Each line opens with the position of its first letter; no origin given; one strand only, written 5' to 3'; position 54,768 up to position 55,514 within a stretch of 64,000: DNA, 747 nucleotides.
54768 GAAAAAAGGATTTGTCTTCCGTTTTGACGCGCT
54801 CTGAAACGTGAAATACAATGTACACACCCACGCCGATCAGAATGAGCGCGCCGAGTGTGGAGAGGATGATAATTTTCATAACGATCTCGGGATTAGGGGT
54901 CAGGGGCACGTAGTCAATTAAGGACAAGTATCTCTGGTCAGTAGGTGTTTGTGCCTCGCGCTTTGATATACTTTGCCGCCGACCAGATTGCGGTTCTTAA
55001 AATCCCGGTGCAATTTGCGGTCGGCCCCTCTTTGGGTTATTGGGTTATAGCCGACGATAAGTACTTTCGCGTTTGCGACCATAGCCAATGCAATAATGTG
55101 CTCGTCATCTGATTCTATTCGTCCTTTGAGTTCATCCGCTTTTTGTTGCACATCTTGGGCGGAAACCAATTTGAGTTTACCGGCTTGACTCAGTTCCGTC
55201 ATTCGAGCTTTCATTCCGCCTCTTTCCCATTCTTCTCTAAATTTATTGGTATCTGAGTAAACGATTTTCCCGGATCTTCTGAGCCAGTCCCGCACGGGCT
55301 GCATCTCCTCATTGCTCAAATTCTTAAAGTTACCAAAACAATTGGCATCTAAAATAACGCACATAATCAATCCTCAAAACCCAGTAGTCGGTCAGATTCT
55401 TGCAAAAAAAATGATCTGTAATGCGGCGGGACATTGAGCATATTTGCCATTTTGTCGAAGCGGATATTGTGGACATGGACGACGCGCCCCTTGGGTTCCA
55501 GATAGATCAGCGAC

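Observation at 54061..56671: Second low-GC cassette: ABC-type ATPase + PIN-like protein (+ TM coiled-coil protein) abutting a sulfatase gene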

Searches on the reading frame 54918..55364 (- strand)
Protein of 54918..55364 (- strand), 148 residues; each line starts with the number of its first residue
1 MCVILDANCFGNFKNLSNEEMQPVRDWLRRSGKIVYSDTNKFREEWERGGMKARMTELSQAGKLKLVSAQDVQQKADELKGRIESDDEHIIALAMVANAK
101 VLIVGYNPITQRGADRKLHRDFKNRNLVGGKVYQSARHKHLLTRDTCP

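Call 3: search_protein_families(library=pfam, proteins=[window:54918-55364:-], max_evalue=0.1)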
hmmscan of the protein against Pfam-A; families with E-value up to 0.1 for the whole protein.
window:54918-55364:- (148 aa): 0 families

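Call 4: search_protein_families(library=padloc, proteins=[window:54918-55364:-], max_evalue=0.1)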
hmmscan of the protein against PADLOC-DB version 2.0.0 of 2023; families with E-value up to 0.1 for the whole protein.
window:54918-55364:- (148 aa): 1 family
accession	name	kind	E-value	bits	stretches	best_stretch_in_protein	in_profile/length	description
PDLC02707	PbeA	-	0.0082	12.8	1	18-79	169-230/672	PbeA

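Call 5: search_protein_families(library=ncbifam, proteins=[window:54918-55364:-], max_evalue=0.1)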
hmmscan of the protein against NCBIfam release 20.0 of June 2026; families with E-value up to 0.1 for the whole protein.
window:54918-55364:- (148 aa): 1 family
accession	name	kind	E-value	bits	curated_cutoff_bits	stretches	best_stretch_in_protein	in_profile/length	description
NF009121.0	PRK12473.1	subfamily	0.065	12.8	241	1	67-104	38-75/198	hypothetical protein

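Call 7: find_homologous_proteins(query=window:54918-55364:-, max_evalue=0.001)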
Query window:54918-55364:- (148 aa): 251 proteins with E <= 0.001 among 263 candidates; the best 120 are listed.
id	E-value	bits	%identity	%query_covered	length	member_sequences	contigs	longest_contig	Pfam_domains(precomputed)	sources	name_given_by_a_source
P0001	1.2e-92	325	99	100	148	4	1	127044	-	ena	-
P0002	1.5e-56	208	69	100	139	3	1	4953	-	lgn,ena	-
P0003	6.8e-56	206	70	100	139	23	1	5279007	-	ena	-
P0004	1.1e-54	202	66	100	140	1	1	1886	-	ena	-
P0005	1.5e-54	202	68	100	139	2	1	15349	-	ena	-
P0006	1.5e-54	202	66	100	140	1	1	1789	-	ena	-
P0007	1.5e-54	202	66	100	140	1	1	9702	-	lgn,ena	-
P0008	5.6e-54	200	65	100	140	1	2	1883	-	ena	-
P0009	8.4e-54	199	66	100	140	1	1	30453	-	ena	-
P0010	1.2e-53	199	66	100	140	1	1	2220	-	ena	-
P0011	1.9e-53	198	64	100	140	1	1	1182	-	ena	-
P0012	3.1e-53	198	65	100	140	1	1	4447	-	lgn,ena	-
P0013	7.3e-52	193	64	100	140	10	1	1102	-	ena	-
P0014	7.3e-49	183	61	100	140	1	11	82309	-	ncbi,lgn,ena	-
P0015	1.1e-48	183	60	100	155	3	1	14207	-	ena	-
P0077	1.1e-43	167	56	100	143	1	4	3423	-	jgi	jgi:hypothetical protein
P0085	1.9e-43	166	58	100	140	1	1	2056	-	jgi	jgi:predicted nucleic acid-binding protein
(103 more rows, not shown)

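Call 9: find_encoding_contigs(protein=P0003, flank=6000, max_places=3)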
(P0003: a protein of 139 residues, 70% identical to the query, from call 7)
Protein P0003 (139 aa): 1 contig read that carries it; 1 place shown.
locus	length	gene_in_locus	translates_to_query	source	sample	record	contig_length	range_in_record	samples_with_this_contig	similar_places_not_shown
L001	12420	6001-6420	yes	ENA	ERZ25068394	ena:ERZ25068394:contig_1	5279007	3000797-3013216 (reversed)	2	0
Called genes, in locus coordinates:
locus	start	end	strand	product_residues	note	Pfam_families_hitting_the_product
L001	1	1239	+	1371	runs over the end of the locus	PF02384:N6_Mtase (faint), PF07669:Eco57I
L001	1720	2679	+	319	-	PF00389:2-Hacid_dh, PF02826:2-Hacid_dh_C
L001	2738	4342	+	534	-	PF00884:Sulfatase, PF01663:Phosphodiest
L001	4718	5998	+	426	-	PF13175:AAA_15 (weak), PF13476:AAA_23 (weak), PF13304:AAA_21, PF13175:AAA_15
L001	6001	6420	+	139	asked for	-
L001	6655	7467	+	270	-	-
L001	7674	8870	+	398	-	PF25917:BSH_RND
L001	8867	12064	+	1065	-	PF00873:ACR_tran, PF02355:SecD_SecF_C (faint)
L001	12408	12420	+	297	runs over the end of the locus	PF01609:DDE_Tnp_1, PF13612:DDE_Tnp_1_3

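Call 10: find_related_loci(query=A1, collection=genome_contigs, flank=6000)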
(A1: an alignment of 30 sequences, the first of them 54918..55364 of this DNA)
Query A1 (148 aa) in genome_contigs; peptide patterns used: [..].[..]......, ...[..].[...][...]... (x = any residue, [..] = any of these).
265 stretches matched a pattern; 212 encode a relative of the query (tblastn E <= 1e-3); the best 80 are kept; 80 distinct loci.
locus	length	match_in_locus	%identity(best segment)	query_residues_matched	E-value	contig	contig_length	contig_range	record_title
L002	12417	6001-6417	70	1-148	2e-64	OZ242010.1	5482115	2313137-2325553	MAG: Candidatus Latescibacterota bacterium isolate 318c57a3-5c92-4b38-acc3-b9680ed3e2d2 genome assembly, chromosome: 1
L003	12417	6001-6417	69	1-148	2e-63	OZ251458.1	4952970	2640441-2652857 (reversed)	MAG: Candidatus Latescibacterota bacterium isolate 0d485872-e18d-4011-b7de-a34ce824adf8 genome assembly, chromosome: 1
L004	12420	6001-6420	62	1-148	6e-56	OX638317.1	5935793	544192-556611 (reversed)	MAG: uncultured Latescibacteria bacterium isolate cbbe8a84-e08a-4d06-a76e-2eb930d8ff24 genome assembly, chromosome: 1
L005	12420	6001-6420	61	1-148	7e-56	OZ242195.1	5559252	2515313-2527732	MAG: Candidatus Latescibacterota bacterium isolate a57e98d2-c2a9-4833-8eaa-f85fbefd33d8 genome assembly, chromosome: 1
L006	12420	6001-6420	61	1-148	4e-55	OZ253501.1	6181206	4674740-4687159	MAG: Candidatus Latescibacterota bacterium isolate f485d00f-16df-4488-a4d1-ddfd292eb512 genome assembly, chromosome: 1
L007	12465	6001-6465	58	1-148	8e-55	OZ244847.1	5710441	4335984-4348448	MAG: Candidatus Latescibacterota bacterium isolate 8a2eb0e1-25ad-4382-8bb9-52b38a0e126b genome assembly, chromosome: 1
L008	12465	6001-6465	57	1-148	1e-54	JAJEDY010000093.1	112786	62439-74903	MAG: Candidatus Latescibacterota bacterium isolate p16x33bins.50 k141_751465, whole genome shotgun sequence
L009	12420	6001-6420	57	1-148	4e-52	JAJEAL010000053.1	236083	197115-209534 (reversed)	MAG: Candidatus Poribacteria bacterium isolate jk18x7bins.5 k141_252788, whole genome shotgun sequence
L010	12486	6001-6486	56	1-148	1e-51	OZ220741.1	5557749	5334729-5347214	MAG: Candidatus Latescibacterota bacterium isolate a9e09e5c-d410-47d8-823c-ef7e39eb5a37 genome assembly, chromosome: 1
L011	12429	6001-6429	56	1-148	1e-51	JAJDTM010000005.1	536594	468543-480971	MAG: Candidatus Poribacteria bacterium isolate jk18x1bzbins.25 k141_618683, whole genome shotgun sequence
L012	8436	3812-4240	56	1-148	9e-52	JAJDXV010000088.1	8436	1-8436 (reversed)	MAG: Candidatus Poribacteria bacterium isolate jk18x27bins.53 k141_210126, whole genome shotgun sequence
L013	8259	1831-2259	56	1-148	3e-51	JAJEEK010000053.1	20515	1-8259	MAG: Candidatus Poribacteria bacterium isolate p16x34bins.28 k141_86826, whole genome shotgun sequence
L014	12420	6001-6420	57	1-148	8e-51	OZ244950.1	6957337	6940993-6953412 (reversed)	MAG: Candidatus Poribacteria bacterium isolate 1741874c-865a-47cd-958f-7fa2b3d0eca7 genome assembly, chromosome: 1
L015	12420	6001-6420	58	1-148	4e-51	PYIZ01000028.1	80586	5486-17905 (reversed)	MAG: Candidatus Poribacteria bacterium isolate PCPOR2b Ga0206366_128, whole genome shotgun sequence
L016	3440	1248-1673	58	1-148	1e-50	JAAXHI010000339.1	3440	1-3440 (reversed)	MAG: Candidatus Poribacteria bacterium isolate Plut_88885 unfiltered_Plut_88885_genomic_contig_953178, whole genome shot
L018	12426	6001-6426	57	1-148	6e-50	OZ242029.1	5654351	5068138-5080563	MAG: Candidatus Poribacteria bacterium isolate e47116a6-1c5e-4b36-9515-22f207f5838d genome assembly, chromosome: 1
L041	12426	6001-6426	55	1-148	5e-47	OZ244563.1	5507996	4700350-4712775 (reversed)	MAG: Candidatus Poribacteria bacterium isolate ff81fa92-488d-40f9-821d-30cdc2806971 genome assembly, chromosome: 1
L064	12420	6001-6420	52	1-147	1e-44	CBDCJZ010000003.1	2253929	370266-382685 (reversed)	MAG: Owenweeksia sp. isolate f8187700-885a-4c7d-bf95-be855aac6960 genome assembly, contig: contig_3, whole genome shotgu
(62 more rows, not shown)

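Call 13: search_solved_structures(query=A1, max_evalue=10, show_alignments=2)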
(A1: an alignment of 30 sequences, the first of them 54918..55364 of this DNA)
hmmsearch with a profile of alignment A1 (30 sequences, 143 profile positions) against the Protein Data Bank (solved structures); distinct sequences matched with E-value up to 10: 10.
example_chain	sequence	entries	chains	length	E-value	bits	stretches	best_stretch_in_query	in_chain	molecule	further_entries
6f1t_X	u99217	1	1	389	0.064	16.5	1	18-138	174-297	BICD family-like cargo adapter 1,BICD family-like cargo adapter 1,BICD family-like cargo a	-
6f1t_x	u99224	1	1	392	0.065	16.4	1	18-138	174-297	BICD family-like cargo adapter 1,BICD family-like cargo adapter 1,BICD family-like cargo a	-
2l9n_A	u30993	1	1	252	0.093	15.9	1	45-121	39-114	Ribosome maturation protein SBDS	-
5an9_J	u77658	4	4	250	0.12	15.6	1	45-121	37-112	RIBOSOME MATURATION PROTEIN SBDS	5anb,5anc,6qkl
6f1u_X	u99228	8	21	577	0.12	15.5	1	18-138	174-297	BICD family-like cargo adapter 1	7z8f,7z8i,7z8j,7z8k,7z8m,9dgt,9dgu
2kdo_A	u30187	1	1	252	0.13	15.5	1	45-121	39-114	Ribosome maturation protein SBDS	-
6znm_X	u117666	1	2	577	0.16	15.1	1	18-138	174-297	BICD family-like cargo adapter 1,BICD family-like cargo adapter 1,BICDR1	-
4noh_A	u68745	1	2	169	0.31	14.2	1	71-116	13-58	Lipoprotein, putative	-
8ojj_A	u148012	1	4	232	0.39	13.9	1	6-74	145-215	DNA replication protein DnaD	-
7y5e_QL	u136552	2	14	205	1.2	12.4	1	13-82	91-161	PsbQ'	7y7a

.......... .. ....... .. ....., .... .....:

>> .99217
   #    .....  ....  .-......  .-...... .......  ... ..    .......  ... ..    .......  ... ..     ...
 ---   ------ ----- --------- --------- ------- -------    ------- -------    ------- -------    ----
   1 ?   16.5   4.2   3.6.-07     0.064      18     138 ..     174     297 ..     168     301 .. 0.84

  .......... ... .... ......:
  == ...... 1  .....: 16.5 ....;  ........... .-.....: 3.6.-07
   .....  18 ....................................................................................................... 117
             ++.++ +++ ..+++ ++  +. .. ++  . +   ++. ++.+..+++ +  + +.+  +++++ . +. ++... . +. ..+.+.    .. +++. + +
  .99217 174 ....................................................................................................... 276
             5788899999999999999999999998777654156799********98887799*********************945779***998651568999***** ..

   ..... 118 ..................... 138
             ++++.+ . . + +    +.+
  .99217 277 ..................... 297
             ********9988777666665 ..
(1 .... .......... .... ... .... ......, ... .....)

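Call 14: search_protein_families(library=pfam, alignment_id=A1, max_evalue=1)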
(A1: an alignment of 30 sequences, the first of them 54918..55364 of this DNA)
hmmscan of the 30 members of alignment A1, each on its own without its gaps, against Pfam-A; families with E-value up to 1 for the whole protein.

A. member 1, window:54918-55364:- (148 aa): 0 families

B. families by the number of members that match (of 30 scanned): 19 families
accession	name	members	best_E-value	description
PF14367.12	DUF4411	16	0.0022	Domain of unknown function (DUF4411)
PF18477.7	PIN_9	11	0.02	PIN like domain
PF01850.27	PIN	10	0.0056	PIN domain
PF15513.11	DUF4651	2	0.015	Domain of unknown function (DUF4651)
PF13511.11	DUF4124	2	0.021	Domain of unknown function (DUF4124)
PF10130.15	PIN_2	1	0.012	PIN domain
PF10012.15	DUF2255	1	0.017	Uncharacterized protein conserved in bacteria (DUF2255)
PF16670.11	PI-PLC-C1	1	0.033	Phosphoinositide phospholipase C, Ca2+-dependent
PF14085.11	DUF4265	1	0.034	Domain of unknown function (DUF4265)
PF10275.15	Peptidase_C65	1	0.081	Peptidase C65 Otubain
PF07313.18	AmiA-like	1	0.084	N-acetylmuramoyl-L-alanine amidase-like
PF09074.15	Mer2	1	0.094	Mer2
PF22145.1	GtfA_EBD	1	0.094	GtfA extended beta-sheet domain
PF20228.3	DUF6587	1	0.1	Family of unknown function (DUF6587)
PF08745.17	PIN_5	1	0.12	PINc domain ribonuclease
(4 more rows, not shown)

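Call 18: predict_structure(alignment_id=A1)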
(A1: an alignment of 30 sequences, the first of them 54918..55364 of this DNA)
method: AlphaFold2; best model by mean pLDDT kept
length: 148 residues; sequences in the alignment: 30
mean_pLDDT: 90.5   pTM: 0.86
mean pLDDT of the five models: 90.5, 89.6, 86.8, 81.8, 71.7
residues with pLDDT >= 90: 109; 70-90: 31; 50-70: 8; < 50: 0
segments of 3 or more residues with pLDDT < 50: none
pLDDT, mean of each block of 10 residues (from residue 1): 90 90 94 94 90 89 95 98 94 97 77 76 96 93 84
secondary structure, 60 per line:
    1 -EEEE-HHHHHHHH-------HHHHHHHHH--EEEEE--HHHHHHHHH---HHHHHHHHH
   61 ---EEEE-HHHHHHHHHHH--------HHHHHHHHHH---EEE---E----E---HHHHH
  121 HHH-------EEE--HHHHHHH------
elements in order: E2-5 H7-14 H22-30 E33-37 H40-48 H52-60 E64-67 H69-79 H88-97 E101-103 H116-123 E131-133 H136-142

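Call 21: fold_search(model_id=the predicted structure, library=pdb)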
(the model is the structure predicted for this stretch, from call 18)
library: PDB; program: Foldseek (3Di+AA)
matches with E <= 10: 680; with E <= 0.001: 0
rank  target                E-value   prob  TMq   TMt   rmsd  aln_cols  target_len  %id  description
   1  2fe1                  8.6e-03  0.98  0.42  0.46   6.0       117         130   19  Crystal Structure of PAE0151 from Pyrobaculum aerophilum (released 2005-12-27)
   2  5ecd_A                9.2e-03  0.97  0.47  0.51   6.1       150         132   13  Structure of the Shigella flexneri VapC mutant D98N crystal form 1 (released 2016-02-17)
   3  3zvk_C                9.8e-03  0.95  0.41  0.45   7.6       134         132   18  Crystal structure of VapBC2 from Rickettsia felis bound to a DNA fragment from their promoter (released 2011-12-14)
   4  3zvk_A                9.8e-03  0.95  0.45  0.49   6.9       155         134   17  Crystal structure of VapBC2 from Rickettsia felis bound to a DNA fragment from their promoter (released 2011-12-14)
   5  6ifc_A                1.0e-02  0.97  0.47  0.51   5.4       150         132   16  Crystal structure of VapBC from Salmonella typhimurium (released 2020-01-29)
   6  3zvk_B                1.3e-02  0.96  0.46  0.50   6.4       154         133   16  Crystal structure of VapBC2 from Rickettsia felis bound to a DNA fragment from their promoter (released 2011-12-14)
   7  1y82_A                1.3e-02  0.98  0.52  0.52   5.4       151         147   12  Conserved hypothetical protein Pfu-367848-001 from Pyrococcus furiosus (released 2005-01-25)
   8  6sd6_D                1.5e-02  0.96  0.47  0.51   5.2       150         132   17  Structure of VapBC from Shigella sonnei (released 2020-08-26)
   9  1y82_B                2.0e-02  0.99  0.59  0.59   4.3       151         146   11  Conserved hypothetical protein Pfu-367848-001 from Pyrococcus furiosus (released 2005-01-25)
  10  9h6a_A                2.7e-02  0.91  0.46  0.50   5.5       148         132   18  Crystal structure of the E. coli F-plasmid VapBC toxin-antitoxin complex (released 2024-12-18)
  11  7cs8_E                2.9e-02  0.47  0.33  0.21   8.2       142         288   13  IiPLR1 with NADP+ and (-)secoisolariciresinol (released 2021-06-09)
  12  7by2_B                3.3e-02  0.93  0.42  0.50   4.6       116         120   16  Toxin-antitoxin complex from Klebsiella pneumoniae (released 2021-04-28)
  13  5ecw_A                3.7e-02  0.80  0.43  0.47   6.6       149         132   17  Structure of the Shigella flexneri VapC mutant D7A (released 2016-02-17)
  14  6nkl_A                3.9e-02  0.84  0.41  0.44   5.7       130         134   19  2.2 A resolution structure of VapBC-1 from nontypeable Haemophilus influenzae (released 2019-04-10)
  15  1y82_D                4.2e-02  0.94  0.53  0.56   4.9       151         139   13  Conserved hypothetical protein Pfu-367848-001 from Pyrococcus furiosus (released 2005-01-25)
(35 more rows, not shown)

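Call 34: search_protein_representatives(alignment_id=A1)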
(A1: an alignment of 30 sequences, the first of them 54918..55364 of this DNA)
Query: 30 sequences, 143 profile positions. Proteins with E-value up to 0.001 (for the whole library): 1519; up to 1e-10: 652; up to 1e-30: 38. The best 150 are listed.
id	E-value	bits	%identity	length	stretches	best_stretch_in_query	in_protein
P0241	2.3e-54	199.5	-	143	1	1-143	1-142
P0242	2.6e-54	199.3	-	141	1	1-143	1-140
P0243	2.3e-53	196.2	-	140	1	1-143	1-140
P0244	4.6e-47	175.8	-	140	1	1-143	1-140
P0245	1.6e-45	170.8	-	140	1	1-143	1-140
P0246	1.0e-44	168.2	-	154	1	1-143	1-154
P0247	1.2e-43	164.8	-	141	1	1-143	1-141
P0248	3.3e-43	163.3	-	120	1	1-95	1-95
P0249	3.5e-42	160.0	-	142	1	1-143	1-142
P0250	3.7e-39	150.2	-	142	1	1-143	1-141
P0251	1.6e-38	148.2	-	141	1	1-143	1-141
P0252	1.9e-37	144.6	-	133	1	16-143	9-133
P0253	2.5e-37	144.3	-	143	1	1-143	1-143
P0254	5.1e-36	140.0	-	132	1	10-143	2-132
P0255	6.7e-36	139.6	-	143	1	1-142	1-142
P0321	6.9e-25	103.9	-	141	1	1-143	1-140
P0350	1.6e-21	93.0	-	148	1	1-143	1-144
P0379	5.0e-20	88.2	-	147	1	1-143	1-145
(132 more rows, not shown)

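Call 36: search_protein_families(library=pfam, alignment_id=A2, max_evalue=0.1)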
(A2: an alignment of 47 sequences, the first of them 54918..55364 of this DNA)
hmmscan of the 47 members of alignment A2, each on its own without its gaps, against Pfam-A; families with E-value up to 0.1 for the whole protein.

A. member 1, window:54918-55364:- (148 aa): 0 families

B. families by the number of members that match (of 47 scanned): 41 families (the first 25 are shown)
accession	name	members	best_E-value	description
PF01850.27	PIN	42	3.9e-11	PIN domain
PF13470.12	PIN_3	13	0.0022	PIN domain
PF10130.15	PIN_2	3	0.0011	PIN domain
PF13638.12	PIN_4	3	0.033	PIN domain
PF14367.12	DUF4411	2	0.00061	Domain of unknown function (DUF4411)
PF14781.12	BBS2_N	1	0.00078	Ciliary BBSome complex subunit 2, N-terminal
PF20392.3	DUF6687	1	0.0014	Family of unknown function (DUF6687)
PF08637.16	NCA2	1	0.0028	ATP synthase regulation protein NCA2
PF23885.1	DUF7238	1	0.0088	Family of unknown function (DUF7238)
PF11380.13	Stealth_CR2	1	0.012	Stealth protein CR2, conserved region 2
PF13791.11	Sigma_reg_C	1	0.012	Sigma factor regulator C-terminal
PF22399.1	DUF6979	1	0.015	Family of unknown function (DUF6979)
PF14005.11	YpjP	1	0.017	YpjP-like protein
PF22806.1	M_C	1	0.018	Protein M, C-terminal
PF21210.2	RNA_helicase_helical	1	0.02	Putative ATP-dependent RNA helicase, helical bundle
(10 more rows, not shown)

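Call 37: search_solved_structures(query=A2, max_evalue=10, show_alignments=0)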
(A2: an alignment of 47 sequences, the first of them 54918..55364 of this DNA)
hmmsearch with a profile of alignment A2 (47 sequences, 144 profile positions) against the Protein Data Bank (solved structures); distinct sequences matched with E-value up to 10: 3.
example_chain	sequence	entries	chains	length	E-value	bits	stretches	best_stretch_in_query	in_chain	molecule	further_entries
9ru8_Ll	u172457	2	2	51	0.25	14.8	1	10-41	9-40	Large ribosomal subunit protein eL39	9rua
9p35_A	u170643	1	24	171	0.29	14.6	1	9-77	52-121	Ferritin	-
7cpv_Ll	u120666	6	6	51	0.6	13.6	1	10-40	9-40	Ribosomal protein L39-like | 60S ribosomal protein L39-like | Large ribosomal subunit protein eL39-like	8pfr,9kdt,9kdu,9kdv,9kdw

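Call 38: search_protein_families(library=padloc, alignment_id=A2, max_evalue=0.01)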
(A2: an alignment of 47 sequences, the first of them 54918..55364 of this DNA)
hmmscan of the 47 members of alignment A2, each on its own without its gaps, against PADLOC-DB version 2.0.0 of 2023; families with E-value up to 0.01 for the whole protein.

A. member 1, window:54918-55364:- (148 aa): 1 family
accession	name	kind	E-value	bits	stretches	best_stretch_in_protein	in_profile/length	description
PDLC02707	PbeA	-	0.0082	12.8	1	18-79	169-230/672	PbeA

B. families by the number of members that match (of 47 scanned): 10 families
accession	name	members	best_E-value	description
PDLC04422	PDC-M11A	5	2.2e-05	-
PDLC04421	PDC-M11A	2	0.0072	-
PDLC04147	HEC-03A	1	0.00061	-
PDLC01987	CARF_m5--CARF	1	0.0013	-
PDLC01148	RecD_like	1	0.0034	RecD/Tra ATPase fused to N-terminal HHH domain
PDLC04777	PDC-M69C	1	0.0046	-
PDLC02750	PbeC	1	0.0048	PbeC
PDLC04594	PDC-M35B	1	0.0063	-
PDLC02707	PbeA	1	0.0082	PbeA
PDLC02094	Cas5b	1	0.0098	-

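Call 48: find_related_loci(query=A2, collection=viral_contigs, flank=5000)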
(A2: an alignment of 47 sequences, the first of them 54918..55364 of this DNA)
Query A2 (148 aa) in viral_contigs; peptide patterns used: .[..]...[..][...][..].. (x = any residue, [..] = any of these).
4 stretches matched a pattern, but none encodes a relative of the query by tblastn (E <= 1e-3).

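Call 49: search_dna_similar(query=P0379, collection=plasmids, mode=protein, max_evalue=0.001, max_rows=20)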
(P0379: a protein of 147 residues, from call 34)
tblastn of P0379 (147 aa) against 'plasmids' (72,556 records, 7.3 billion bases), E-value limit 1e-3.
No match.
